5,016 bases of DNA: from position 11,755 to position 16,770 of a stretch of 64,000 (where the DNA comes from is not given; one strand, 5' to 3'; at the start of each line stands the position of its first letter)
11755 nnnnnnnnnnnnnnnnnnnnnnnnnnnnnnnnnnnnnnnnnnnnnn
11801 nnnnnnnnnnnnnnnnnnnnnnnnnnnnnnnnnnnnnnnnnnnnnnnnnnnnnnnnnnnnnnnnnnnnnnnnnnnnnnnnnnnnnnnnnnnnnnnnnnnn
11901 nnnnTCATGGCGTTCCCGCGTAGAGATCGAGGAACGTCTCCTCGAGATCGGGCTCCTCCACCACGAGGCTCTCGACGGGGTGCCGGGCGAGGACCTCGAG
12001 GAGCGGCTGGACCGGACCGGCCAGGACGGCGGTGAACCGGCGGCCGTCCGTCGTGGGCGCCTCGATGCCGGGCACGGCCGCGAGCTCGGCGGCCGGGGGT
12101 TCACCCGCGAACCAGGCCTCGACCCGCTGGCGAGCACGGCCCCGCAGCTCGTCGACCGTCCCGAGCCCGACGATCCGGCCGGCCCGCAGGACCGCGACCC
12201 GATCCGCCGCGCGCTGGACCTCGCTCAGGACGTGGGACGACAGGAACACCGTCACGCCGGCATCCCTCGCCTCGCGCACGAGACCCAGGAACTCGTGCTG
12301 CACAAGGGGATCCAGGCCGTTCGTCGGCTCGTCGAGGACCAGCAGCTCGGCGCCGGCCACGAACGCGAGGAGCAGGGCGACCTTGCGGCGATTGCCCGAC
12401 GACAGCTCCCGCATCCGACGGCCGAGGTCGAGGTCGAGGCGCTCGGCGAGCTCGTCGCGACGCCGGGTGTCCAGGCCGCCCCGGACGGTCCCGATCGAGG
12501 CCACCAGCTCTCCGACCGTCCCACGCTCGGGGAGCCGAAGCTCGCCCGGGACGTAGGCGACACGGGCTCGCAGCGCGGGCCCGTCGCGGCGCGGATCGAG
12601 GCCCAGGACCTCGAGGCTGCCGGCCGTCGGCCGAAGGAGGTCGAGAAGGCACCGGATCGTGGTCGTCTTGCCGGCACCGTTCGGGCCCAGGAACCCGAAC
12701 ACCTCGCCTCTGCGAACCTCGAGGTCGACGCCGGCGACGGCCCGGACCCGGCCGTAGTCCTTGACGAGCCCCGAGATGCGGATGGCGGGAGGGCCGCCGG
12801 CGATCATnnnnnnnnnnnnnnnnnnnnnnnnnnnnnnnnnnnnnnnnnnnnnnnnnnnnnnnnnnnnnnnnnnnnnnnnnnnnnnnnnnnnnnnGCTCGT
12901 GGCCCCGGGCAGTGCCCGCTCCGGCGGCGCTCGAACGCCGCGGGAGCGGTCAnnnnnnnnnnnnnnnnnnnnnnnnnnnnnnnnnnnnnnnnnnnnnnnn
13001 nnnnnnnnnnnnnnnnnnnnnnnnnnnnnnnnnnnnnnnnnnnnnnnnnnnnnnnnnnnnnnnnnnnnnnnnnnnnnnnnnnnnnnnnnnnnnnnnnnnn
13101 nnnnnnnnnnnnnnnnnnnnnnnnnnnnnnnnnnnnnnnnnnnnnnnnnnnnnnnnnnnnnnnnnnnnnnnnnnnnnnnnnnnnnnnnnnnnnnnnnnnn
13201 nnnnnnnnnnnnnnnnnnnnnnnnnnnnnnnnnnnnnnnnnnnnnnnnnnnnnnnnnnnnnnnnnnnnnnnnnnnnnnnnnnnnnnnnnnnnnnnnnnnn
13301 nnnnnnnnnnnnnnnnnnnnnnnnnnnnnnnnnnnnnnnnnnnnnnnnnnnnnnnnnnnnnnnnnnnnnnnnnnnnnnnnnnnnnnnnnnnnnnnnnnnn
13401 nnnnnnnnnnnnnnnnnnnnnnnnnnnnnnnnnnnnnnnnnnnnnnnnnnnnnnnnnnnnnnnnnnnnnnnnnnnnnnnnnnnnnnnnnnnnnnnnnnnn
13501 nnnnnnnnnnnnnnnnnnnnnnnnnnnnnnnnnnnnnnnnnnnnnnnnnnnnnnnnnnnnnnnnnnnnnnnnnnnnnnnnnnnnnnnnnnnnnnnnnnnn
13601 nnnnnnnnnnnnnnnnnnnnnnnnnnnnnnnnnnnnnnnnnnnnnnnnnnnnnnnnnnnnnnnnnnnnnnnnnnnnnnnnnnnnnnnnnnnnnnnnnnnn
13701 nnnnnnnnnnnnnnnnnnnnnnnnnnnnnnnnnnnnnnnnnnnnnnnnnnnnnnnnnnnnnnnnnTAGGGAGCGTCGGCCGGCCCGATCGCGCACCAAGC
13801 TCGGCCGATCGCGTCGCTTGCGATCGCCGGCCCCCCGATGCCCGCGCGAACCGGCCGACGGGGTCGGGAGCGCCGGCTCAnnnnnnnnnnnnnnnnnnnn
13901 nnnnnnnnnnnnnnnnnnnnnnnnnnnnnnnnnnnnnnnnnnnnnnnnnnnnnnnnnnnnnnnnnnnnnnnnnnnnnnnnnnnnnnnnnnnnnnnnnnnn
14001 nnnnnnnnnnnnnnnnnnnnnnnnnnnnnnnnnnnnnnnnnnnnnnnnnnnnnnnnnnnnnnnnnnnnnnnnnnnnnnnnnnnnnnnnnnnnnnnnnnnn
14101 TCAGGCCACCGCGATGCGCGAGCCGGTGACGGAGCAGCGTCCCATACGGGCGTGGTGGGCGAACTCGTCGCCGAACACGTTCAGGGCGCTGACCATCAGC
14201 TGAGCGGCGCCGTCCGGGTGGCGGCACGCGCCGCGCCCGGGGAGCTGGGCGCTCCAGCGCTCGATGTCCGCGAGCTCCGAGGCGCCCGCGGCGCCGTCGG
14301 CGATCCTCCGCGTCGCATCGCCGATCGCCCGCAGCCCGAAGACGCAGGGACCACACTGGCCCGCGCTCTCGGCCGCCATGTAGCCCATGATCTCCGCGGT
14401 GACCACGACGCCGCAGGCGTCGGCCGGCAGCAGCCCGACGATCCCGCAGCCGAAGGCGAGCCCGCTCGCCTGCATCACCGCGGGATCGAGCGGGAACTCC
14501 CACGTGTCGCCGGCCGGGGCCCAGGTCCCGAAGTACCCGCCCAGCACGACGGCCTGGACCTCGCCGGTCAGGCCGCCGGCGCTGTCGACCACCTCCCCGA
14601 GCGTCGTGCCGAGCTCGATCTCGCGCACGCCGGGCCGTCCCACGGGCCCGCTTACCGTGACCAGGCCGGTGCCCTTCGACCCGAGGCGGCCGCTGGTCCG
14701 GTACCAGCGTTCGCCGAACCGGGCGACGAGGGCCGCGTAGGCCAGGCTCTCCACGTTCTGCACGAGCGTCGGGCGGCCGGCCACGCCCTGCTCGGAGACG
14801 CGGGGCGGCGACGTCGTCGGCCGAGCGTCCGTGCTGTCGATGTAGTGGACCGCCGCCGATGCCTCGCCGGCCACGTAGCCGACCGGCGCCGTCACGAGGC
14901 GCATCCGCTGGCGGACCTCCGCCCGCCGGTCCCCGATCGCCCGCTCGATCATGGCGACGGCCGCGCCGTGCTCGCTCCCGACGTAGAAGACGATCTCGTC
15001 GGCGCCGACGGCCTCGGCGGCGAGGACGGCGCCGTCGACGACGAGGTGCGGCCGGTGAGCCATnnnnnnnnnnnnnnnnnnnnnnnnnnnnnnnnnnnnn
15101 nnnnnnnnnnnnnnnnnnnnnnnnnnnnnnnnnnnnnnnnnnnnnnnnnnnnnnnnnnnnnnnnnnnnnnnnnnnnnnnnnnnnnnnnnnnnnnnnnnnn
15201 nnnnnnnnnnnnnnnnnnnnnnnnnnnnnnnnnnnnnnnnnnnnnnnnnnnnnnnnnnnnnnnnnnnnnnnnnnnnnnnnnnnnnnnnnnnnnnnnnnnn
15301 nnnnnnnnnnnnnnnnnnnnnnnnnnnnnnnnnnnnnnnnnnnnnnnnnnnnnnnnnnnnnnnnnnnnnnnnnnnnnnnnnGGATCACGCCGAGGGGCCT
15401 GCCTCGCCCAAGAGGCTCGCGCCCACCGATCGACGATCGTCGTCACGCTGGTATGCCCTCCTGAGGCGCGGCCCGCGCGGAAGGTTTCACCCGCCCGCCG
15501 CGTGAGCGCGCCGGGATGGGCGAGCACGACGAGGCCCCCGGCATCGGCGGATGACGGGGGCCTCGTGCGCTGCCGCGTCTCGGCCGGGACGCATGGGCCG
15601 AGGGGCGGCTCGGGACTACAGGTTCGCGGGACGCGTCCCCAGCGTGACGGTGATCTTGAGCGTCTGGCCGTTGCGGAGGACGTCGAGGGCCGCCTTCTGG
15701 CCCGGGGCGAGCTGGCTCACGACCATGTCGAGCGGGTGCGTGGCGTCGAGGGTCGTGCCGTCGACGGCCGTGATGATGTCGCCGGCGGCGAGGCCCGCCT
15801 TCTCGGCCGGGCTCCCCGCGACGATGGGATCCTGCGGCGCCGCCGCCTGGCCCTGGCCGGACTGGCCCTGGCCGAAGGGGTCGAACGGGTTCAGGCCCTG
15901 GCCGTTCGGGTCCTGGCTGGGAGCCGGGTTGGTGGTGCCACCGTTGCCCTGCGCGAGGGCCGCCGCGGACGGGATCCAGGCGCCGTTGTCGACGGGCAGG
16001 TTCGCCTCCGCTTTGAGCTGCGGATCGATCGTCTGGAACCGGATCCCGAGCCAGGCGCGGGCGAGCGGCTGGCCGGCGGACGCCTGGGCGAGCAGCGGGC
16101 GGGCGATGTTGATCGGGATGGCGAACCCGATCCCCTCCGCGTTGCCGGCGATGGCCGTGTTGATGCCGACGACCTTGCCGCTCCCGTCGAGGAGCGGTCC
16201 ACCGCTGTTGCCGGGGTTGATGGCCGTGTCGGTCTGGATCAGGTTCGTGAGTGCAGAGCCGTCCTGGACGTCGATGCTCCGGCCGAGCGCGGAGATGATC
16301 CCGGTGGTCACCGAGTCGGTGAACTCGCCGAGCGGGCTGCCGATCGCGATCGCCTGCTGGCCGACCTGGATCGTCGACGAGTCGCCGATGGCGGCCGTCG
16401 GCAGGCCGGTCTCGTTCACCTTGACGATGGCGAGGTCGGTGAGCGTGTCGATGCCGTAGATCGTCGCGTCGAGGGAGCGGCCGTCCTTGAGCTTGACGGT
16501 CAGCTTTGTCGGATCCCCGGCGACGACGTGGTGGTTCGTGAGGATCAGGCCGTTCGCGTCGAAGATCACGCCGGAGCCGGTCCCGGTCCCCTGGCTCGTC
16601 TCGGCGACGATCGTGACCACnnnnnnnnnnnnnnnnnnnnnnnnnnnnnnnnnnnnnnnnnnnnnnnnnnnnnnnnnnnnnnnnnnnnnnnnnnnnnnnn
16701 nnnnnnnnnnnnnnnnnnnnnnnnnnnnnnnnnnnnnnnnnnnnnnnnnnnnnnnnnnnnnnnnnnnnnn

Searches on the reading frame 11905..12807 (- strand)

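Call 71: search_protein_families(library=pfam, proteins=[window:11905-12807:-])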
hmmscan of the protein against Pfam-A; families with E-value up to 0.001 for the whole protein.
window:11905-12807:- (300 aa): 2 families
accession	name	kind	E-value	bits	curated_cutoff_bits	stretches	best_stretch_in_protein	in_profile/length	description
PF00005.33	ABC_tran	-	1.6e-24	87.5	25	1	26-163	3-137/137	ABC transporter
PF13304.12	AAA_21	-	2.7e-18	67.5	27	1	129-192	232-298/304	AAA domain, putative AbiEii toxin, Type IV TA system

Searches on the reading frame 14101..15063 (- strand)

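Call 71: search_protein_families(library=pfam, proteins=[window:14101-15063:-])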
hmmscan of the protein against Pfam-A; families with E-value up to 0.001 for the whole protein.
window:14101-15063:- (320 aa): 4 families
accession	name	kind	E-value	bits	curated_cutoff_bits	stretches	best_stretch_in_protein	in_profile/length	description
PF10589.14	NADH_4Fe-4S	-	6.3e-18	64.9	23.5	1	221-304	2-85/85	NADH-ubiquinone oxidoreductase-F iron-sulfur binding region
PF01512.22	Complex1_51K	-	6.9e-14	52.4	31.2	1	1-108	49-146/150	Nuo51 FMN-binding domain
PF10531.15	SLBB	-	4.5e-08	33.2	27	1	135-170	2-37/55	SLBB domain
PF22461.2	SLBB_2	-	1.2e-05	25.8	27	1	134-176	2-48/79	SLBB domain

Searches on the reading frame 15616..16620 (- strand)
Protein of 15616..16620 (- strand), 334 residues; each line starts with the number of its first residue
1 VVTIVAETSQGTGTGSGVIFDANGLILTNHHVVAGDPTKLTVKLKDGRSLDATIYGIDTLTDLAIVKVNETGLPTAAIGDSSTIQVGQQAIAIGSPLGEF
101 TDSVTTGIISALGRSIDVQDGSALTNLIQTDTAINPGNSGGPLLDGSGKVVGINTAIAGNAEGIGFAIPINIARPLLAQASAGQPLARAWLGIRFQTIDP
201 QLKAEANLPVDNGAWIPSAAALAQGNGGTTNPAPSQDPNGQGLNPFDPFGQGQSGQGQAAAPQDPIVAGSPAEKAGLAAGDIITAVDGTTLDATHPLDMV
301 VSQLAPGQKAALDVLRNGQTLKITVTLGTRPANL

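Call 71: search_protein_families(library=pfam, proteins=[window:15616-16620:-])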
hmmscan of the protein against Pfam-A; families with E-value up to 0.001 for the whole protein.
window:15616-16620:- (334 aa): 6 families
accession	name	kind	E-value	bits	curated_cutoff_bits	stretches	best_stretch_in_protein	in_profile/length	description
PF13365.12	Trypsin_2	-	1.2e-34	120.5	27.6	1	15-153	1-144/144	Trypsin-like peptidase domain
PF00089.32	Trypsin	-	4.4e-18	66.3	20.6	1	13-174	25-217/220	Trypsin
PF13180.12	PDZ_2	-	3.4e-12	46.9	27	1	266-327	19-80/80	PDZ domain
PF17820.7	PDZ_6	-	7.3e-10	38.9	27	1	266-314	5-52/54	PDZ domain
PF00595.29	PDZ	-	1.1e-05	26.1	23.2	1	264-306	30-71/81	PDZ domain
PF10459.15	Peptidase_S46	-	5.8e-05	22.4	22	0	126-165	623-659/698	Peptidase S46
